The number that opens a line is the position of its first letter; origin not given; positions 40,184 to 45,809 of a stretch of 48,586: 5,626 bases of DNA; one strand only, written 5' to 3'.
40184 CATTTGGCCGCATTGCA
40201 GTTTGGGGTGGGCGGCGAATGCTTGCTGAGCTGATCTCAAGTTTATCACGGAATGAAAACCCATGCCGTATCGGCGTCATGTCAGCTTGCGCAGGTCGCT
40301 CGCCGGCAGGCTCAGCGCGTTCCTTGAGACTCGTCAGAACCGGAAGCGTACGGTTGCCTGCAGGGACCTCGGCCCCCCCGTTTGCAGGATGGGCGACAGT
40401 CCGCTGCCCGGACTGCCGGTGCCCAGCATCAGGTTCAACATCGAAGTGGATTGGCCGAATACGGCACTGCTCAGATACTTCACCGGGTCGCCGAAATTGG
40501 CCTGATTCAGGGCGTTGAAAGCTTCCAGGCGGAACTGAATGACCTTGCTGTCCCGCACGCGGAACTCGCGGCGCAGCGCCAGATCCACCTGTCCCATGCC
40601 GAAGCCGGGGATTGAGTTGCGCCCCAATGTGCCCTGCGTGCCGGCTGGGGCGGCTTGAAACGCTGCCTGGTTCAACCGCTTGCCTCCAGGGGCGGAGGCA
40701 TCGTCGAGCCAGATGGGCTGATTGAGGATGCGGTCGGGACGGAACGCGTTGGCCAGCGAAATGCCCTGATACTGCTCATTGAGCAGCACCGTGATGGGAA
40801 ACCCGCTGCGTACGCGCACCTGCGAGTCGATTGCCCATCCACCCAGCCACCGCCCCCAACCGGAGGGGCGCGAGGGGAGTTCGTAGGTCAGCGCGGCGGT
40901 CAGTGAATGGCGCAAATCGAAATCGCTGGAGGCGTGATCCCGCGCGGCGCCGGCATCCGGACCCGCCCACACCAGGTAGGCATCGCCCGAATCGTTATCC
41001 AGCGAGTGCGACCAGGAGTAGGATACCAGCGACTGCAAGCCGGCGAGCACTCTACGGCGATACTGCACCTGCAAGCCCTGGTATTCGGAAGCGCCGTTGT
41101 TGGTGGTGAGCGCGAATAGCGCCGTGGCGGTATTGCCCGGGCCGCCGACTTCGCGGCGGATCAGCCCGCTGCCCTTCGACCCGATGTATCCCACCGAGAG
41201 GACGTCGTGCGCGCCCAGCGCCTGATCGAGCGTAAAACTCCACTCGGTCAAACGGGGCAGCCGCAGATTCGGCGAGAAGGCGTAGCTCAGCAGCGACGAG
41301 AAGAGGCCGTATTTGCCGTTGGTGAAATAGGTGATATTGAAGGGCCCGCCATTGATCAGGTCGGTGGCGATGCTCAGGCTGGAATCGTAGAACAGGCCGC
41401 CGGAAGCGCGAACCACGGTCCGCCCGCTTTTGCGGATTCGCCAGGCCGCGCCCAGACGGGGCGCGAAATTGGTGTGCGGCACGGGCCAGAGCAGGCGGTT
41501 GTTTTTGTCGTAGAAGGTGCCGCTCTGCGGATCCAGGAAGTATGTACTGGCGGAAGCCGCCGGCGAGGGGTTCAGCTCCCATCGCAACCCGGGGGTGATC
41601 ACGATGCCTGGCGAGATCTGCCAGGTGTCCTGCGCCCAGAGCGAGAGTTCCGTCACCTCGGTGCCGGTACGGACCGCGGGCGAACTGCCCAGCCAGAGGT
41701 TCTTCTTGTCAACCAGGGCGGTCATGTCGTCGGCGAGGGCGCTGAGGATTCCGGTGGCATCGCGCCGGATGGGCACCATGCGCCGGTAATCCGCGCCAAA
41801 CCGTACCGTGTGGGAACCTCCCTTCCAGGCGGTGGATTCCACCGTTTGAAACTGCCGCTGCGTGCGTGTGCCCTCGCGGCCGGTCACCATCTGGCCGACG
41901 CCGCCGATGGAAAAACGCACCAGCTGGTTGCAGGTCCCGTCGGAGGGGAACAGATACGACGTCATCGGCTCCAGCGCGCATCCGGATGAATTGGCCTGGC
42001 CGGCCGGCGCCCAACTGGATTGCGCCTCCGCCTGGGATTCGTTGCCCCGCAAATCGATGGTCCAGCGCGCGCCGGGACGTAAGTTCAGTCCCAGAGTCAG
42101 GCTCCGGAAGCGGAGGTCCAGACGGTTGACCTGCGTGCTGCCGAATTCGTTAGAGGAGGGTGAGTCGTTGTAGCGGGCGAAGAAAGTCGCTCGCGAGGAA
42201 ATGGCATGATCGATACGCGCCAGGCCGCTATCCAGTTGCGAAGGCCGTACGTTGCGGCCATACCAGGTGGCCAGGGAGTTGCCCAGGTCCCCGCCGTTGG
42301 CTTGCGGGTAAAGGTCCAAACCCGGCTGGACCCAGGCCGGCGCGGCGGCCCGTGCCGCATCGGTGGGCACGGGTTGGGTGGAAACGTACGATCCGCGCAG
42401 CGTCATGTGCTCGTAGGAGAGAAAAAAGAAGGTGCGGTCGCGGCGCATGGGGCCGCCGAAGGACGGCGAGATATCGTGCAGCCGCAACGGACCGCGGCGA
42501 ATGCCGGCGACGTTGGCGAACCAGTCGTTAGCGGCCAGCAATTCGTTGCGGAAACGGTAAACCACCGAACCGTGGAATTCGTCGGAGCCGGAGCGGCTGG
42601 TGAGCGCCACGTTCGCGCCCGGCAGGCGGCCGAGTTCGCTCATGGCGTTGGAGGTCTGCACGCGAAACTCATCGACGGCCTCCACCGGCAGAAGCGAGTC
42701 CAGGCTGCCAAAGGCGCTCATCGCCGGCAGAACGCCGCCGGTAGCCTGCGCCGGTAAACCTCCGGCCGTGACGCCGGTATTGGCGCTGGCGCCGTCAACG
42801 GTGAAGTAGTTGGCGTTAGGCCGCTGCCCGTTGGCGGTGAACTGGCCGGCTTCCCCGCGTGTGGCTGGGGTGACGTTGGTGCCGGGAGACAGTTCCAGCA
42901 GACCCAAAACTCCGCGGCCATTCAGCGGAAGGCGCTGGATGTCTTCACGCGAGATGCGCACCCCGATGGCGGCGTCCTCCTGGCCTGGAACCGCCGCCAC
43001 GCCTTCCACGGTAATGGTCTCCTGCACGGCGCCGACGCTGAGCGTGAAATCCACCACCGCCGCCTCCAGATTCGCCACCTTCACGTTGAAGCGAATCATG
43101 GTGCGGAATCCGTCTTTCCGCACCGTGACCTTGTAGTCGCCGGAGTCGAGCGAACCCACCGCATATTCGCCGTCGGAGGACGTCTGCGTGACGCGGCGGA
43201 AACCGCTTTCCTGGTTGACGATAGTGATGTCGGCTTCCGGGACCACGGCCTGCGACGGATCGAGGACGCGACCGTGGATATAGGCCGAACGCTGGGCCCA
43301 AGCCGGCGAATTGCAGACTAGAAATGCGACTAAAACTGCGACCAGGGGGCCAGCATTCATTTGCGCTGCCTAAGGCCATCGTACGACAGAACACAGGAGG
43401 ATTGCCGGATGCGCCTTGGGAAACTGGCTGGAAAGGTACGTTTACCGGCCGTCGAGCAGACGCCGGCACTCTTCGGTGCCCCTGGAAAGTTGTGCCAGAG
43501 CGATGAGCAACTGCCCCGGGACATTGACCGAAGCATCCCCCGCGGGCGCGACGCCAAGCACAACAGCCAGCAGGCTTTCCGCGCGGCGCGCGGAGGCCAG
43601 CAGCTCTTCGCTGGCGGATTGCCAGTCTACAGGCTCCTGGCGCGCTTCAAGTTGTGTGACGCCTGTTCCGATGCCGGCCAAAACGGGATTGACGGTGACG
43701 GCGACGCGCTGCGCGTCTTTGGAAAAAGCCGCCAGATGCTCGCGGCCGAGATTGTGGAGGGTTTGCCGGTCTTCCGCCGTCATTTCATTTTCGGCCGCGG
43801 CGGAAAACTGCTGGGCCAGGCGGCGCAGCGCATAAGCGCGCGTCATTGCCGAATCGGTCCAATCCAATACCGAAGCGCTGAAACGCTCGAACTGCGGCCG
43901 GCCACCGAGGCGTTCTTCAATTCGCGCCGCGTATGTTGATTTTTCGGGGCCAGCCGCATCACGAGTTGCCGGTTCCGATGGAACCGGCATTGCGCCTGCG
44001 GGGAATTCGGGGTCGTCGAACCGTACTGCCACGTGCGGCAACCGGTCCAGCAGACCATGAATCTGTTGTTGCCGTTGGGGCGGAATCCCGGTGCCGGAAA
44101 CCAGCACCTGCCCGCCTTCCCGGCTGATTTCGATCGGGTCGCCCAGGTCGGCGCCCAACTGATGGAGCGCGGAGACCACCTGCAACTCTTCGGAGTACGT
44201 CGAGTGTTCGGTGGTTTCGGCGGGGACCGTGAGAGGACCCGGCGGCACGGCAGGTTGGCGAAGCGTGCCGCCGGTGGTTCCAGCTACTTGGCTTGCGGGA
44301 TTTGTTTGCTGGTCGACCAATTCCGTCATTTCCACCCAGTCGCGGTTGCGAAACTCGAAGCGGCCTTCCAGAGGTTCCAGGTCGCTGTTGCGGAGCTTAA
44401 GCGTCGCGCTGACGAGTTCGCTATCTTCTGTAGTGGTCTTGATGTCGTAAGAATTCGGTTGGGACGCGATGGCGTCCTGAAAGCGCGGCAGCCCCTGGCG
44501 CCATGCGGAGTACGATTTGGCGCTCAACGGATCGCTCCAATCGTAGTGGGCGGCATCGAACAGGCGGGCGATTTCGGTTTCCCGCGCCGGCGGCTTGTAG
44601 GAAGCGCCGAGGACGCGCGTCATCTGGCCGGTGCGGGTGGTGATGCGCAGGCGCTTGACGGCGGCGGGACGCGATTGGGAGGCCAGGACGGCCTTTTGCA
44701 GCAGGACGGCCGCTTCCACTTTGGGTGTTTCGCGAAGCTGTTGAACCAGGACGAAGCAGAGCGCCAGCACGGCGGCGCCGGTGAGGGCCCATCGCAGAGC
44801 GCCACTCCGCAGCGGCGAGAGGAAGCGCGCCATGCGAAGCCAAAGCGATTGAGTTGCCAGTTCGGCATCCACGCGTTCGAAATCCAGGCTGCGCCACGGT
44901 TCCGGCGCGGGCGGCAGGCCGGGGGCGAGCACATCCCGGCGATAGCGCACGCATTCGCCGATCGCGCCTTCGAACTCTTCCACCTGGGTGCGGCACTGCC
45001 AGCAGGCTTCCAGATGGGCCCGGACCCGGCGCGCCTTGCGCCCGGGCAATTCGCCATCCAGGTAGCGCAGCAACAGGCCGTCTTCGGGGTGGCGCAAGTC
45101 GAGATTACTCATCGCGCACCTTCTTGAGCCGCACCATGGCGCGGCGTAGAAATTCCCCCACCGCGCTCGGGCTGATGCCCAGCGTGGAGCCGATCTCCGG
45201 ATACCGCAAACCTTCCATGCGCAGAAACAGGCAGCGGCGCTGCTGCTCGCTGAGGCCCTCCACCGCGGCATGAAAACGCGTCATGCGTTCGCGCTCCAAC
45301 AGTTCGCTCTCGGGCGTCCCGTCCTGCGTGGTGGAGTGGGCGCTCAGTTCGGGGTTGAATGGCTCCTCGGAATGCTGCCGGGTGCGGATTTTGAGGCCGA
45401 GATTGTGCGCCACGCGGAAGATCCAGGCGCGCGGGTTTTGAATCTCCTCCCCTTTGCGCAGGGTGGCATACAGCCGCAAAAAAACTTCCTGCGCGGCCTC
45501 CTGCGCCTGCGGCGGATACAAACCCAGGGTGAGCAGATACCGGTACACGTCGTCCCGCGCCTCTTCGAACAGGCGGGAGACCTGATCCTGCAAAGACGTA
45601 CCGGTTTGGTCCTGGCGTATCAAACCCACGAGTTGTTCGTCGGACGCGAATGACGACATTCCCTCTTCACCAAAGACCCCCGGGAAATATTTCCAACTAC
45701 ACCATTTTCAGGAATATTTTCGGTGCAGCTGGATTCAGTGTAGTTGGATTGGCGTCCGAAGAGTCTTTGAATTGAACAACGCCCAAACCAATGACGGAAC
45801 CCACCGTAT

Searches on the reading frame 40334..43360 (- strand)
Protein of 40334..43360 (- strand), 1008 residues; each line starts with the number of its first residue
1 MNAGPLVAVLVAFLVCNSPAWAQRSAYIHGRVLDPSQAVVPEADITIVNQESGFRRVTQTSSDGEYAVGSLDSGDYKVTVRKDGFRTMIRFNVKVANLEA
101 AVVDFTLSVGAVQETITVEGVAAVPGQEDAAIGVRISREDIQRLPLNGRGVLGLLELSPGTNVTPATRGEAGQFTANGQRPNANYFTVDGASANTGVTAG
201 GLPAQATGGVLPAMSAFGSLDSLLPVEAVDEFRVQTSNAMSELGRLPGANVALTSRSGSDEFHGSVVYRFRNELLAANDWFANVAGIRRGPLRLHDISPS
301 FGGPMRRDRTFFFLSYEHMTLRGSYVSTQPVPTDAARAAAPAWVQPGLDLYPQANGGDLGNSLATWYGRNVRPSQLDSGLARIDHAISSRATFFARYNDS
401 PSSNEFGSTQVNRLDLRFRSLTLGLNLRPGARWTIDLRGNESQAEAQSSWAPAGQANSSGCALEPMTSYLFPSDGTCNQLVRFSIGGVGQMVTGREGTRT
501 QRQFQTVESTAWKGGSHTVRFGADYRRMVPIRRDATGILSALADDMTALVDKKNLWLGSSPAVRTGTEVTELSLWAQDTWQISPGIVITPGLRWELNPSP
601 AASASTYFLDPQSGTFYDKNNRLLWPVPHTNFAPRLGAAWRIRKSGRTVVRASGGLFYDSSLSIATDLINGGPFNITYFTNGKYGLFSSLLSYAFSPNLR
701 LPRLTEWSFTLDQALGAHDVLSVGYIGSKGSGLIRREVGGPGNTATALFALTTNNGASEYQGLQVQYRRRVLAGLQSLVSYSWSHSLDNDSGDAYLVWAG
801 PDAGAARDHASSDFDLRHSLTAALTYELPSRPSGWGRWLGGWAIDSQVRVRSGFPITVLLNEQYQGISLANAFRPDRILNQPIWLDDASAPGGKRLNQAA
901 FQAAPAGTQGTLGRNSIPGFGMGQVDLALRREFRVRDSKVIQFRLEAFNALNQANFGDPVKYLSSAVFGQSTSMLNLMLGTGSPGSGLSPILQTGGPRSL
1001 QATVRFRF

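Call 6: search_protein_families(library=pfam, proteins=[window:40334-43360:-], max_evalue=0.01)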
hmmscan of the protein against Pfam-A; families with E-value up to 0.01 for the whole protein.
window:40334-43360:- (1008 aa): 5 families
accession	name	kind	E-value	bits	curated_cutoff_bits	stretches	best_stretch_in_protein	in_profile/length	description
PF25183.1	OMP_b-brl_4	-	6.7e-114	382.5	30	2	348-974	127-830/838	Outer membrane beta barrel domain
PF13620.12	CarboxypepD_reg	-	1.5e-17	64.1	32.3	1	28-108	2-82/82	Carboxypeptidase regulatory-like domain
PF13715.12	CarbopepD_reg_2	-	9.3e-05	22.8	32.2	1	28-109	1-78/88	CarboxypepD_reg-like domain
PF07715.20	Plug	-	0.0008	20.3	23.9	1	136-236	12-92/107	TonB-dependent Receptor Plug Domain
PF22902.2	NOMO1-like_9th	-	0.0018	18.4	27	1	27-85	4-60/75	BOS complex subunit NOMO1-like, beta sandwich domain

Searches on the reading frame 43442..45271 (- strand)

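Call 6: search_protein_families(library=pfam, proteins=[window:43442-45271:-], max_evalue=0.01)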
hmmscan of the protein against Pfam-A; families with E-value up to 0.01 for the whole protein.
window:43442-45271:- (609 aa): 1 family
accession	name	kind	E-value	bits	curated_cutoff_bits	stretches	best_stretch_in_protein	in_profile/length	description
PF13490.11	zf-HC2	-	2.3e-07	31.2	22.2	1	66-94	7-35/35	Putative zinc-finger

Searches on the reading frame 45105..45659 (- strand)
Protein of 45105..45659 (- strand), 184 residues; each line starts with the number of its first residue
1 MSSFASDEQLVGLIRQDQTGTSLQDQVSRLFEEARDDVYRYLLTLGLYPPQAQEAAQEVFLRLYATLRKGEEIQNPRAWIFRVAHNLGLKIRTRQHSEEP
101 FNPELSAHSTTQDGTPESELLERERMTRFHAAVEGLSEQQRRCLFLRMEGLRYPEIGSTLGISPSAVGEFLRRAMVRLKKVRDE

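Call 83: search_protein_families(library=pfam, proteins=[window:45105-45659:-], max_evalue=0.001)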
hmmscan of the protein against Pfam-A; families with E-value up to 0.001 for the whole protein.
window:45105-45659:- (184 aa): 3 families
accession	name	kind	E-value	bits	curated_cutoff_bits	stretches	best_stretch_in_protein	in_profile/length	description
PF08281.18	Sigma70_r4_2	-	2.4e-11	43.5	25.7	1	128-178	3-54/54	Sigma-70, region 4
PF04542.20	Sigma70_r2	-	1.2e-08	35.1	24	1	30-90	1-63/71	Sigma-70 region 2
PF04545.22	Sigma70_r4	-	3.1e-05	23.9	24.1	1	133-180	2-50/50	Sigma-70, region 4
